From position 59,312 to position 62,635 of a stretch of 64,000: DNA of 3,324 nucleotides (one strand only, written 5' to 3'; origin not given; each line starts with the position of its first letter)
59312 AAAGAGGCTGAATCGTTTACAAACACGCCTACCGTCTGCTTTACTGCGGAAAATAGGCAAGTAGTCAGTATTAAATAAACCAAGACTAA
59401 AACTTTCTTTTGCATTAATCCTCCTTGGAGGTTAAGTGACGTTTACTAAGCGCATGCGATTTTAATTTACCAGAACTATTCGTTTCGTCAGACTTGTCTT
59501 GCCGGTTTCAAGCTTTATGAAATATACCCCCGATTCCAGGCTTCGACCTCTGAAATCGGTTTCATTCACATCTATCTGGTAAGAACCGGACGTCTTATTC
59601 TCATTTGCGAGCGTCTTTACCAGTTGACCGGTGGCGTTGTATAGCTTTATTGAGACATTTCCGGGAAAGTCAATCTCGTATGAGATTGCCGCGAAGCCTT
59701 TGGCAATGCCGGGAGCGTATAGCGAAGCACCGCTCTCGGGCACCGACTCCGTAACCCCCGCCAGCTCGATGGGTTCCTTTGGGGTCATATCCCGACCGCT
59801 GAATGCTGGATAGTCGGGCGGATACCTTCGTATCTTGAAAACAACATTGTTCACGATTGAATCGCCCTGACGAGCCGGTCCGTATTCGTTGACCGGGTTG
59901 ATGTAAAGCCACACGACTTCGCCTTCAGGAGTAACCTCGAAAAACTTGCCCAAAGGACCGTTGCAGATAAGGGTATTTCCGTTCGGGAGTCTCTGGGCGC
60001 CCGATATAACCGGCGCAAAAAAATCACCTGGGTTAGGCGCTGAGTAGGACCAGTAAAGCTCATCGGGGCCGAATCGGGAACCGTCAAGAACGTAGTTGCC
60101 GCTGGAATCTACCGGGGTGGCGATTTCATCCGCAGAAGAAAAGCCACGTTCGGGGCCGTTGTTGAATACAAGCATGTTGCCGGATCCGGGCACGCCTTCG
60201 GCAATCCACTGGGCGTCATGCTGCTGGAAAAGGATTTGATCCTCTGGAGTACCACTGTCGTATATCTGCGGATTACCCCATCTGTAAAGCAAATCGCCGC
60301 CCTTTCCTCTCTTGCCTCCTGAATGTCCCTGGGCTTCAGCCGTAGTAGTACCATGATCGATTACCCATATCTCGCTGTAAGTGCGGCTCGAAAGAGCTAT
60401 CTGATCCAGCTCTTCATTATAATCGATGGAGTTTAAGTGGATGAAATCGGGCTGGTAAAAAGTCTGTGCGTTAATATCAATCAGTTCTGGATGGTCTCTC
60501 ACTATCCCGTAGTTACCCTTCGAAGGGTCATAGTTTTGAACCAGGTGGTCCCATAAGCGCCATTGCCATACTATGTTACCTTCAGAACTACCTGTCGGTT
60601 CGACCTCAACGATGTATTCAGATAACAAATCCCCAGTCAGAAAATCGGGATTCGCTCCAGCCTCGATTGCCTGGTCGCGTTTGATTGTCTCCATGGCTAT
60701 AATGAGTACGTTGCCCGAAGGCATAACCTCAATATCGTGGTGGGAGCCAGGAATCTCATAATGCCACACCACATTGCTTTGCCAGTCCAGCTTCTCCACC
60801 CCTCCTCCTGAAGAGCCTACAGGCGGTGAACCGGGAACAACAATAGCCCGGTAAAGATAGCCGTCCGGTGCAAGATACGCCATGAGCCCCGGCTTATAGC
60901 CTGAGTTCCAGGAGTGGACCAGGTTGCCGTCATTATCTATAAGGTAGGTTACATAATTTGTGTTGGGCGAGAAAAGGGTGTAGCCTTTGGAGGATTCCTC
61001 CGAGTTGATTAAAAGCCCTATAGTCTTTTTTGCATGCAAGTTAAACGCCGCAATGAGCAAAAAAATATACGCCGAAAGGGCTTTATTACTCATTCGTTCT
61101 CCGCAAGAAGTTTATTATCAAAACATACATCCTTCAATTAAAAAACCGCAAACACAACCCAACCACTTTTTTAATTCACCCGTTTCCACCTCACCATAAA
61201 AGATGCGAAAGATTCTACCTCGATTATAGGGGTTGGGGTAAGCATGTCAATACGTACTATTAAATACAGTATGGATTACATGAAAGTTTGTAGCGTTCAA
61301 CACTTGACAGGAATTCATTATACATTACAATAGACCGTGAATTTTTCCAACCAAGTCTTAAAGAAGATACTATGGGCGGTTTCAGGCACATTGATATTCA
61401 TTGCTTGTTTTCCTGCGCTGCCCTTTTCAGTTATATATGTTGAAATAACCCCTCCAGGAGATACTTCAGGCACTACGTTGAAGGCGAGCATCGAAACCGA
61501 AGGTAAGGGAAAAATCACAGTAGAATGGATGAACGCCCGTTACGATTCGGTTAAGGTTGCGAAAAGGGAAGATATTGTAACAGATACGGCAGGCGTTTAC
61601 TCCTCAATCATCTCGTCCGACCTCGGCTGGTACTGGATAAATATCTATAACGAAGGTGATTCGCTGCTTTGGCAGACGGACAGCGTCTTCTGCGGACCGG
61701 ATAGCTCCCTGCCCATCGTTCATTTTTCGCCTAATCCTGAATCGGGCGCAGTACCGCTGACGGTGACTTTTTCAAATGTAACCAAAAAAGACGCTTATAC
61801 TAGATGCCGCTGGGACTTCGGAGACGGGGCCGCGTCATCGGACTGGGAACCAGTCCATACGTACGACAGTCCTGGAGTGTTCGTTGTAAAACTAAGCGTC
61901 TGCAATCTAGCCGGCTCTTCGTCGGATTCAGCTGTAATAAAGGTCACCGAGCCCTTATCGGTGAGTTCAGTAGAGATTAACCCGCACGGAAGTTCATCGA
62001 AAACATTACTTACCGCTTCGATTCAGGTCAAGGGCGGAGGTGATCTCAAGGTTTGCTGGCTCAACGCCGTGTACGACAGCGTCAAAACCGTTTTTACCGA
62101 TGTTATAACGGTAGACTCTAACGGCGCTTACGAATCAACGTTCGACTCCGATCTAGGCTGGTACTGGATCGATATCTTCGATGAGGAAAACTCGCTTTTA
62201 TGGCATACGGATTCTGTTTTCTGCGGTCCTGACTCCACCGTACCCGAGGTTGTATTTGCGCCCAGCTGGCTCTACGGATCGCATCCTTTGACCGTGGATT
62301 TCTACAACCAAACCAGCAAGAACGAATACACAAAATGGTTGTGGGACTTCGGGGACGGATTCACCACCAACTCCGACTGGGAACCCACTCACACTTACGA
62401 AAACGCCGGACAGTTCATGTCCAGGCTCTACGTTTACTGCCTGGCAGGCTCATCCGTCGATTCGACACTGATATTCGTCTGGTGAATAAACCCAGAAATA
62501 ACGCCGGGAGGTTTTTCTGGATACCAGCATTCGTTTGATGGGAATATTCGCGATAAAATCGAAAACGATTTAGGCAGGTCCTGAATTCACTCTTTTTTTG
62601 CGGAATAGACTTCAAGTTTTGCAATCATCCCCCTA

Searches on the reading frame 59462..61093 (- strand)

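Call 92: search_protein_families(library=pfam, proteins=[window:59462-61093:-], max_evalue=0.0001)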
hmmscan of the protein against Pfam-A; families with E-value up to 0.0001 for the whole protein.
window:59462-61093:- (543 aa): 4 families
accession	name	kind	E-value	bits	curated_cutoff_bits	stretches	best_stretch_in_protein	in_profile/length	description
PF05935.17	Arylsulfotrans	-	1e-20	74.6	24.2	1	112-384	84-337/374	Arylsulfotransferase (ASST)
PF14269.12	Arylsulfotran_2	-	8.2e-12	45.6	27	1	97-398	25-299/301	Arylsulfotransferase (ASST)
PF18962.6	Por_Secre_tail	-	9.1e-08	32.7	27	1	478-540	20-74/75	Secretion system C-terminal sorting domain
PF13860.13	FlgD_ig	-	2e-05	24.9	27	0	479-531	24-76/79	FlgD Ig-like domain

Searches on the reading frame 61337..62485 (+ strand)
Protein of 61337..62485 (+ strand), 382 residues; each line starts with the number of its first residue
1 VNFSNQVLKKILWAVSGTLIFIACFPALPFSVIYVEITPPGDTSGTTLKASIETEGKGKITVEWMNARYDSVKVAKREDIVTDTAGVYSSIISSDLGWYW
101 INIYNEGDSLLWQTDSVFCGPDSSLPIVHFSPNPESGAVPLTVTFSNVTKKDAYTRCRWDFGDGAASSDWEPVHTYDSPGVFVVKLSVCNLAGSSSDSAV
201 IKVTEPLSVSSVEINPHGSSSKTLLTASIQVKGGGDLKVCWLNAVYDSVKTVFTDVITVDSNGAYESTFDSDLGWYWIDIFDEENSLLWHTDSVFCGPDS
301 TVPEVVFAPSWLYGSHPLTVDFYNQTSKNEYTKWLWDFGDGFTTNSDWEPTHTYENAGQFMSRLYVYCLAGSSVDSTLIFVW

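Call 92: search_protein_families(library=pfam, proteins=[window:61337-62485:+], max_evalue=0.0001)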
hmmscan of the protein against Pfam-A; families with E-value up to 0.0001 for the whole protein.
window:61337-62485:+ (382 aa): 2 families
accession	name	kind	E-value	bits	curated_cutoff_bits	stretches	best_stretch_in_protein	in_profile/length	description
PF18911.6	PKD_4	-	1.6e-22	79.7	27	2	135-203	12-83/85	PKD domain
PF00801.26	PKD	-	6.7e-19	68.1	23.5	2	129-203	3-80/80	PKD domain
